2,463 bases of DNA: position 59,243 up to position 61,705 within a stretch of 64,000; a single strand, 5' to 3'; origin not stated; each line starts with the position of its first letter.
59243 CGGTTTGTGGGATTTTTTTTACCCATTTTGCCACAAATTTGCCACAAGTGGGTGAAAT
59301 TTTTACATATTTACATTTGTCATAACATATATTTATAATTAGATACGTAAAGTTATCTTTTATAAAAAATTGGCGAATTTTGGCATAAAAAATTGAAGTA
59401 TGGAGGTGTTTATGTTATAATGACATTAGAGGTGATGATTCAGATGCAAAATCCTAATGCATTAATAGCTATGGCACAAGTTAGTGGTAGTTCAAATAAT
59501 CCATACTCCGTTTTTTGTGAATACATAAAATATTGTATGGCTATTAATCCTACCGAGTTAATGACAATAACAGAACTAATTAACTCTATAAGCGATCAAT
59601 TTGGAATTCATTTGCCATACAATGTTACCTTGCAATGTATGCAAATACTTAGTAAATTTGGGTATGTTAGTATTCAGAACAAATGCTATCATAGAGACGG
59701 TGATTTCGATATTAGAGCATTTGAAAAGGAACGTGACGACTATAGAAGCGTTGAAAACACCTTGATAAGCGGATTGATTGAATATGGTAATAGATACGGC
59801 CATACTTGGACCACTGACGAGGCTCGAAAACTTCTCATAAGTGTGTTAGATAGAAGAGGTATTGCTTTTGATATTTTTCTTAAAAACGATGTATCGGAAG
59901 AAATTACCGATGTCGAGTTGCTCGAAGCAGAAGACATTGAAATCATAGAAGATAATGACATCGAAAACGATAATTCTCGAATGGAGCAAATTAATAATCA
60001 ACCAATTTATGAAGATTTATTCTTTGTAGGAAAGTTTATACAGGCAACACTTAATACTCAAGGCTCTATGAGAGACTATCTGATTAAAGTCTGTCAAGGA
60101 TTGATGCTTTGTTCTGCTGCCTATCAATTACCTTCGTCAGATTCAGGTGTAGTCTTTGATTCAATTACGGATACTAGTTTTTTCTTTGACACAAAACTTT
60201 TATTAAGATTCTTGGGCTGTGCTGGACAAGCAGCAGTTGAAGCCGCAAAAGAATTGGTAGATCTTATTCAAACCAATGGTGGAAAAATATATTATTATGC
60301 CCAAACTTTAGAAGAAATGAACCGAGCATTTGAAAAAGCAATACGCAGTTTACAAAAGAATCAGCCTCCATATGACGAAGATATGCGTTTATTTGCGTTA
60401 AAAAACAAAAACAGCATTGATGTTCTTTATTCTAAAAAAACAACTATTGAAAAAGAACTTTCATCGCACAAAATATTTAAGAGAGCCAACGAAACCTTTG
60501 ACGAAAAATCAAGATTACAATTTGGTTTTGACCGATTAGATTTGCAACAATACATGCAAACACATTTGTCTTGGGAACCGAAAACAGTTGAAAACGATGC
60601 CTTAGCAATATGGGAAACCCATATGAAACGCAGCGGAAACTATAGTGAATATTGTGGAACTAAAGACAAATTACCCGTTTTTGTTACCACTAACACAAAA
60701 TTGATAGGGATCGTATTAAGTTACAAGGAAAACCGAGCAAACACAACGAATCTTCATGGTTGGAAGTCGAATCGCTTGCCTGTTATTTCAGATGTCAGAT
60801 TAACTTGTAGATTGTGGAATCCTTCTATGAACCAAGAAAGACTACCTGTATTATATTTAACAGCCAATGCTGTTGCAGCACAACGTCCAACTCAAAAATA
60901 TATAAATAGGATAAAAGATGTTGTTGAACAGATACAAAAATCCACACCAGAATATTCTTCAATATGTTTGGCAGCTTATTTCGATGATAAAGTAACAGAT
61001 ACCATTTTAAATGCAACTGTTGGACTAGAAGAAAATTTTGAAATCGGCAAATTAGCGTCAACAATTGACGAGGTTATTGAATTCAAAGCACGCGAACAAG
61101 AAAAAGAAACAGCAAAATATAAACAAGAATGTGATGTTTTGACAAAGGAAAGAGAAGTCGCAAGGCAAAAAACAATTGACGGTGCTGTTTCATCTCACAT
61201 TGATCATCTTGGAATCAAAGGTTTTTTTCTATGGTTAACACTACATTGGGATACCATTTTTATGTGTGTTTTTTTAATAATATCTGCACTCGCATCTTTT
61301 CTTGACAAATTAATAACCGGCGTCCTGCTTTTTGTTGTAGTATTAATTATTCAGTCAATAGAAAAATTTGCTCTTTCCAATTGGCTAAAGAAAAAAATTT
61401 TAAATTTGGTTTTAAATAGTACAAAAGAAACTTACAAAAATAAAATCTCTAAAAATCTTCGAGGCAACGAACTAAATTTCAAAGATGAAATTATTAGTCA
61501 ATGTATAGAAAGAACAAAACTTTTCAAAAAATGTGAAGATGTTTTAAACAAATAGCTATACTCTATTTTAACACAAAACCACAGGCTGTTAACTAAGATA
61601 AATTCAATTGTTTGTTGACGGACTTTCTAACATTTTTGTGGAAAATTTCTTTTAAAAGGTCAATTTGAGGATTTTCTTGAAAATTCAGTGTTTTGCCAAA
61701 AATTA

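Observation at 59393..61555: Orphan ~700-aa PIN-like / two-TM protein in the AT-rich cargo slot next to an integrase: candidate single-gene defence or abortive-infection determinant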

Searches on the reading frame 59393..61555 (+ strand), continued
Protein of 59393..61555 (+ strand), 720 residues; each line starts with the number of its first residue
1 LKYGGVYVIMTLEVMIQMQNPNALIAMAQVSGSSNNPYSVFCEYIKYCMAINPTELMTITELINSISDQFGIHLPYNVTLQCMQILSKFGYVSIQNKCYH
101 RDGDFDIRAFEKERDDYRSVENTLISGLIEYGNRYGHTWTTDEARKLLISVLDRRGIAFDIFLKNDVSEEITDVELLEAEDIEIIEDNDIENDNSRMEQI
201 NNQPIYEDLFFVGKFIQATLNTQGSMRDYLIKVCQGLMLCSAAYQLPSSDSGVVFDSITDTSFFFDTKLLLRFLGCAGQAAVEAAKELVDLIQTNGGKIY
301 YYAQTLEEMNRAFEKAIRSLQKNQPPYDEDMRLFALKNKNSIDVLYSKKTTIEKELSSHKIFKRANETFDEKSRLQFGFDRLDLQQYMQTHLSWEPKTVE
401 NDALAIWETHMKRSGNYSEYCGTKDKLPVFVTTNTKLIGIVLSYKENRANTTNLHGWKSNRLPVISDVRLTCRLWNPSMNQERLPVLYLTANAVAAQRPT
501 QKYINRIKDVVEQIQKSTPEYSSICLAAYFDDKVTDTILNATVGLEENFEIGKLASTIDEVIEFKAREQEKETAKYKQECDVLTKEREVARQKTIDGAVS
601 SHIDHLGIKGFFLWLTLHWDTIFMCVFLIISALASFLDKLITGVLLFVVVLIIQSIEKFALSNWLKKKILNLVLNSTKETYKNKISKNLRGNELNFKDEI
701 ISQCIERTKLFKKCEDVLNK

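Call 80: find_encoding_contigs(protein=P0081, flank=7000, max_places=2)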
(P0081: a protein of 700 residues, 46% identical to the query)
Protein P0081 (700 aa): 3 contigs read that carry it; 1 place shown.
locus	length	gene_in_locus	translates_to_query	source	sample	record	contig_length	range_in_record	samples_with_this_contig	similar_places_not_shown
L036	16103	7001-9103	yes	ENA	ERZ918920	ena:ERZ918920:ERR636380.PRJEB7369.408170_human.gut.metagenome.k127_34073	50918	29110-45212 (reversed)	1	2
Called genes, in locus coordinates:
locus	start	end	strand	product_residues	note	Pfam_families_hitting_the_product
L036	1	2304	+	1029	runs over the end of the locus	PF04313:HSDR_N, PF00270:DEAD (weak), PF04851:ResIII, PF18766:SWI2_SNF2, PF22679:T1R_D3-like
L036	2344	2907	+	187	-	PF18186:SLATT_4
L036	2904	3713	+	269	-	PF18144:SMODS, PF01909:NTP_transf_2 (weak)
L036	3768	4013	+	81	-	-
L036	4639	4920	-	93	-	PF20648:DUF6809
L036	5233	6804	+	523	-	PF00239:Resolvase, PF07508:Recombinase, PF13408:Zn_ribbon_recom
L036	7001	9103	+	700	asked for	-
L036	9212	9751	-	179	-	PF13751:DDE_Tnp_1_6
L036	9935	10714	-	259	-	PF05598:DUF772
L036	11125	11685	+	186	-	PF14278:TetR_C_8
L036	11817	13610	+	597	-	PF06100:MCRA, PF13450:NAD_binding_8 (weak)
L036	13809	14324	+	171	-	-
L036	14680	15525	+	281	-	-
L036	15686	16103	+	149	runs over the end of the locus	PF01451:LMWPc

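Call 81: find_encoding_contigs(protein=P0100, flank=7000, max_places=2)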
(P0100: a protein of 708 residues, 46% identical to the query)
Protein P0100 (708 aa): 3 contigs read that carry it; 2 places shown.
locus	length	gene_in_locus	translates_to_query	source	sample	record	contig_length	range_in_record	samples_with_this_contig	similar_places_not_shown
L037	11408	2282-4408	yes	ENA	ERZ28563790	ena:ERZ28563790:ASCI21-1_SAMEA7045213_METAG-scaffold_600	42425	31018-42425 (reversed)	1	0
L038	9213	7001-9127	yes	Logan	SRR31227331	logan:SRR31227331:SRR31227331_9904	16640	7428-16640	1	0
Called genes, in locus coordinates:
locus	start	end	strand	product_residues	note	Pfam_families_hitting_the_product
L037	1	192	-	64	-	?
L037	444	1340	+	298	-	PF02661:Fic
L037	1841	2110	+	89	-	-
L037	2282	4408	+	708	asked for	-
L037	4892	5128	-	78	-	-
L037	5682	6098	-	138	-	PF01948:PyrI, PF02748:PyrI_C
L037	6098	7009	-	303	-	PF02729:OTCace_N, PF00185:OTCace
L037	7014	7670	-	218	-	PF00156:Pribosyltran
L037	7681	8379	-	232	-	PF00215:OMPdecase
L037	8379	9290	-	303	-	PF01180:DHO_dh, PF03060:NMO (faint)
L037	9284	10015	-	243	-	PF00175:NAD_binding_1, PF10418:DHODB_Fe-S_bind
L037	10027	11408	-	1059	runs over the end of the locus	PF25596:CPSase_L_D1, PF02786:CPSase_L_D2, PF02787:CPSase_L_D3, PF25596:CPSase_L_D1, PF02655:ATP-grasp_3, PF02786:CPSase_L_D2, PF07478:Dala_Dala_lig_C, PF02142:MGS, +5 more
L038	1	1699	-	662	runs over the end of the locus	PF00176:SNF2-rel_dom, PF04851:ResIII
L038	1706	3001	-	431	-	-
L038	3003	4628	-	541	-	PF00145:DNA_methylase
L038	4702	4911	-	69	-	PF13443:HTH_26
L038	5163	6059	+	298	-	PF02661:Fic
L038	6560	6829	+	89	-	-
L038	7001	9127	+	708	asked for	-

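Call 91: search_protein_families(library=padloc, proteins=[L040:12001-13977:+, L039:12001-13968:+, L034:4707-6674:+, L032:5983-7941:+, L033:6001-7938:+, L039:14187-14516:+], max_evalue=0.1)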
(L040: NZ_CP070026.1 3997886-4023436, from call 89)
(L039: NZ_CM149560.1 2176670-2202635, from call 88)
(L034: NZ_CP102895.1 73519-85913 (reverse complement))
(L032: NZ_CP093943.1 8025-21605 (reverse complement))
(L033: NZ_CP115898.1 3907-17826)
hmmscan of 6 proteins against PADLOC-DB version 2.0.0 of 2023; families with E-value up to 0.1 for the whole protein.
L040:12001-13977:+ (658 aa): 0 families

L039:12001-13968:+ (655 aa): 1 family
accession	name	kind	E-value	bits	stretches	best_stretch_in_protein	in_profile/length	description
PDLC03722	oMTase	-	0.0068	14.2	1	163-270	112-214/259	orphan methyltransferase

L034:4707-6674:+ (655 aa): 1 family
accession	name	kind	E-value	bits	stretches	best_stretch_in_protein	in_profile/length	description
PDLC03722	oMTase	-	0.012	13.4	1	181-263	131-208/259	orphan methyltransferase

L032:5983-7941:+ (652 aa): 0 families

L033:6001-7938:+ (645 aa): 1 family
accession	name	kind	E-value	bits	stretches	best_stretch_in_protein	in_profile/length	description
PDLC01645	Cas8b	-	0.0092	14.4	1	400-427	18-44/62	CAS-I-B; effector_LS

L039:14187-14516:+ (109 aa): 0 families

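Call 101: search_protein_families(library=pfam, proteins=[L040:12001-13977:+, L039:12001-13968:+, L032:5983-7941:+, L033:6001-7938:+, L030:10001-12121:+], max_evalue=0.1)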
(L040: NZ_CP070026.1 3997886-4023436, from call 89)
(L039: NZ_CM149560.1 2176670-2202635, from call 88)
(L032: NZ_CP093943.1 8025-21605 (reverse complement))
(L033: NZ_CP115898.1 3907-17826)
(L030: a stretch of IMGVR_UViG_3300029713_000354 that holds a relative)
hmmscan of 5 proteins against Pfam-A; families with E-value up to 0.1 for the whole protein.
L040:12001-13977:+ (658 aa): 0 families

L039:12001-13968:+ (655 aa): 0 families

L032:5983-7941:+ (652 aa): 2 families
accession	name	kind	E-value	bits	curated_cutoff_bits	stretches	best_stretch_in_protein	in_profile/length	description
PF13470.12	PIN_3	-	0.00059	21.1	27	0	226-283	1-56/115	PIN domain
PF00318.25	Ribosomal_S2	-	0.014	15.1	26.1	0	374-433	37-96/216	Ribosomal protein S2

L033:6001-7938:+ (645 aa): 2 families
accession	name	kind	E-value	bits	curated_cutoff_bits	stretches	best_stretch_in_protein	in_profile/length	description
PF09706.15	Cas_CXXC_CXXC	-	0.006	17.1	21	1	400-427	24-53/69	CRISPR-associated protein (Cas_CXXC_CXXC)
PF06160.17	EzrA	-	0.064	12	39.6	1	456-556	327-427/557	Septation ring formation regulator, EzrA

L030:10001-12121:+ (706 aa): 0 families

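Call 102: search_protein_families(library=ncbifam, proteins=[L040:12001-13977:+, L039:12001-13968:+, L032:5983-7941:+, L033:6001-7938:+, L030:10001-12121:+], max_evalue=0.1)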
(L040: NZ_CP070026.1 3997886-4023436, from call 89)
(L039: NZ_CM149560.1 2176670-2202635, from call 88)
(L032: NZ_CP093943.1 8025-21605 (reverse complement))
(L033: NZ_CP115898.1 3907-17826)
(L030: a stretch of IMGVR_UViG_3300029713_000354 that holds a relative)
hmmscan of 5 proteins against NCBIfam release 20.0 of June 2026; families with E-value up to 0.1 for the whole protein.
L040:12001-13977:+ (658 aa): 1 family
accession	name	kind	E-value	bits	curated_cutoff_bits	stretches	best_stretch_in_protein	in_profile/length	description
NF050035.1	rSAM_WgK_link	exception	0.023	13.7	650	1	471-556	43-125/367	radical SAM/SPASM peptide maturase WgkB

L039:12001-13968:+ (655 aa): 2 families
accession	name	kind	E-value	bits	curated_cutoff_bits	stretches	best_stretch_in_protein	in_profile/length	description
NF033928.1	alph_xenorhab_A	subfamily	0.011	15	125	1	235-320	115-200/339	alpha-xenorhabdolysin family binary toxin subunit A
NF007307.0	PRK09791.1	equivalog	0.017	14.3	336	1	342-437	154-249/302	LysR family transcriptional regulator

L032:5983-7941:+ (652 aa): 1 family
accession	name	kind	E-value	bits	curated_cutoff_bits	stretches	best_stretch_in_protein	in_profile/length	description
TIGR01011.1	rpsB_bact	equivalog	0.019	14.2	76.3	0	382-433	51-102/225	30S ribosomal protein S2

L033:6001-7938:+ (645 aa): 0 families

L030:10001-12121:+ (706 aa): 1 family
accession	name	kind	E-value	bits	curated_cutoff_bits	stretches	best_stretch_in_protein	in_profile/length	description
NF045885.1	PhCholSynBorr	equivalog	0.0028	17.6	400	1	188-242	77-130/234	phosphatidylcholine synthase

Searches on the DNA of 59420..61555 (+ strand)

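Call 87: search_dna_similar(query=L034:4707-6674:+, collection=ecoli_genomes, mode=distant, max_rows=15)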
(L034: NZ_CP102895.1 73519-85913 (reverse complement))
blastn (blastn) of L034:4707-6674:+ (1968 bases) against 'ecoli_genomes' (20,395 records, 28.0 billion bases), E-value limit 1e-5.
Records with a match: 2; places in all: 2; records where one place covers at least 80% of the query: 1.
Genomes with a match: 2 of 5426; with a place that covers at least 80% of the query: 1. Places per genome that has any: lowest 1, median 1, highest 1. On chromosomes: 2 places; on plasmids: 0.
Best place of each record, by identity: 80-90% 1; 60-80% 1.
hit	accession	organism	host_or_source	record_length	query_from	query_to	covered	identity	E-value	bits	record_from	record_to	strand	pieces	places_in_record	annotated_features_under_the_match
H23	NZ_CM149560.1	Escherichia coli strain MEI7BO1-21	Soil surface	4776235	1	1966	100%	82.5%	0e+0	1991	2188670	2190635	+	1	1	hypothetical protein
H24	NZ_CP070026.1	Escherichia coli strain FDAARGOS_1337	Homo sapiens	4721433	1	1551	79%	68.6%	1e-161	580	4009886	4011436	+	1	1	hypothetical protein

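Call 88: get_annotated_region(hit=H23, flank=12000)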
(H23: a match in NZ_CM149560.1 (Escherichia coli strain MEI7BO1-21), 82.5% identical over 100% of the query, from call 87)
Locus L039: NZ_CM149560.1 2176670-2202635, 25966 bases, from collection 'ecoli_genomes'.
description: Escherichia coli strain MEI7BO1-21 chromosome, whole genome shotgun sequence
organism: Escherichia coli strain MEI7BO1-21 (NCBI taxid 562)
replicon: chromosome; assembly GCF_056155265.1
host: -; source: Soil surface; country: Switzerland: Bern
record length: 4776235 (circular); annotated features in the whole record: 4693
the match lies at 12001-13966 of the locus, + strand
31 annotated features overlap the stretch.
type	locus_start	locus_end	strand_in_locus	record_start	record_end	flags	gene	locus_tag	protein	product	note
CDS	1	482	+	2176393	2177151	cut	ydiY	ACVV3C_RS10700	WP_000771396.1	DUF481 domain-containing protein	-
CDS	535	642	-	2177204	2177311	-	yniD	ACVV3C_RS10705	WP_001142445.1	small membrane protein YniD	-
CDS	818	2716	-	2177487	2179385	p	espL1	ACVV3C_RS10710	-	type III secretion system effector EspL1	internal stop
CDS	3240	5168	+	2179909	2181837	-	thrS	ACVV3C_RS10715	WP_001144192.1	threonine--tRNA ligase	-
CDS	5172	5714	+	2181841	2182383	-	infC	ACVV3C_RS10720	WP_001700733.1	translation initiation factor IF-3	-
CDS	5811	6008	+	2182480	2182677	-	rpmI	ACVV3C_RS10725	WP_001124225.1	50S ribosomal protein L35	-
CDS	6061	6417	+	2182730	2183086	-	rplT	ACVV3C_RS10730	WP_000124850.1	50S ribosomal protein L20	-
sequence_feature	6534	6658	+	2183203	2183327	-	-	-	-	-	Phe leader region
CDS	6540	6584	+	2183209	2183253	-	pheM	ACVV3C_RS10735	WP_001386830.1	pheST operon leader peptide PheM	-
CDS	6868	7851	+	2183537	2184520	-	pheS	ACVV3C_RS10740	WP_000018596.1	phenylalanine--tRNA ligase subunit alpha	-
CDS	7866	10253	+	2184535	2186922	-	pheT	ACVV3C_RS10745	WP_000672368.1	phenylalanine--tRNA ligase subunit beta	-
CDS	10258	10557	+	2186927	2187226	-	ihfA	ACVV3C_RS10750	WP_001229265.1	integration host factor subunit alpha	-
CDS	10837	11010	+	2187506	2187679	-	-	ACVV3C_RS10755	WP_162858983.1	hypothetical protein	-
CDS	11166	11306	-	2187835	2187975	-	-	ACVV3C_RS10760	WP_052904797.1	Hok/Gef family protein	-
CDS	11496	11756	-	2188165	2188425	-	-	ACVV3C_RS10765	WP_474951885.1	Ogr/Delta-like zinc finger protein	-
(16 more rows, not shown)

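Call 89: get_annotated_region(hit=H24, flank=12000)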
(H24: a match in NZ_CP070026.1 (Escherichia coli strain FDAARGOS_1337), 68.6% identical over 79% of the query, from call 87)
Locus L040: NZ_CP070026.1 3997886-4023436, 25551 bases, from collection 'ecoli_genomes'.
description: Escherichia coli strain FDAARGOS_1337 chromosome, complete genome
organism: Escherichia coli strain FDAARGOS_1337 (NCBI taxid 562)
replicon: chromosome; assembly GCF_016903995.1
host: Homo sapiens; source: missing; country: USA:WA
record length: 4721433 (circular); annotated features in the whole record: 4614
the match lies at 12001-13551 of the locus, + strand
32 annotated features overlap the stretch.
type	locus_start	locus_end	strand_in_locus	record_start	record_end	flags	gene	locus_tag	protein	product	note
CDS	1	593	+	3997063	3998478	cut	mdtD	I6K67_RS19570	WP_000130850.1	MFS transporter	-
CDS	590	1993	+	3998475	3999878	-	baeS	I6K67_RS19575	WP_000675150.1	two-component system sensor histidine kinase BaeS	-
CDS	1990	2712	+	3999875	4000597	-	baeR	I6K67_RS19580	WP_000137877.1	two-component system response regulator BaeR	-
CDS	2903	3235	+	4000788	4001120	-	yegP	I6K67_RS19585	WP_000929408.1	YegP family protein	-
CDS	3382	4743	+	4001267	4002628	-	yegQ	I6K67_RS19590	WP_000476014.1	tRNA 5-hydroxyuridine modification protein YegQ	-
CDS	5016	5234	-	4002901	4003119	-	ogrK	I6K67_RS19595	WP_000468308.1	prophage transcriptional regulator OgrK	-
CDS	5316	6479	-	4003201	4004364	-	-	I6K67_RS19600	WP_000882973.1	phage late control D family protein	-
CDS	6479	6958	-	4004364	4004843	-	-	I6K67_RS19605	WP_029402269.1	phage tail protein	-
CDS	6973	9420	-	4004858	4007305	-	-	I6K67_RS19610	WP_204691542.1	phage tail tape measure protein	-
CDS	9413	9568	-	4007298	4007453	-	-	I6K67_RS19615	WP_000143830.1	GpE family phage tail protein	-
CDS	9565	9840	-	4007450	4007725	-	-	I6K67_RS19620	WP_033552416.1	phage tail assembly protein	-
CDS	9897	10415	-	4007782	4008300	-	-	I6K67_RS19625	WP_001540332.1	phage major tail tube protein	-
CDS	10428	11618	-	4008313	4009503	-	-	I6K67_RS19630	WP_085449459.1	phage tail sheath protein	-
CDS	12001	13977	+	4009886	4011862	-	-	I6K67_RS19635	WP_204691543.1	hypothetical protein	-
CDS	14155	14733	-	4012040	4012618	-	-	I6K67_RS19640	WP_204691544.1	tail fiber assembly protein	-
CDS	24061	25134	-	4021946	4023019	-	-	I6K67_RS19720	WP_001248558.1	phage major capsid protein, P2 family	-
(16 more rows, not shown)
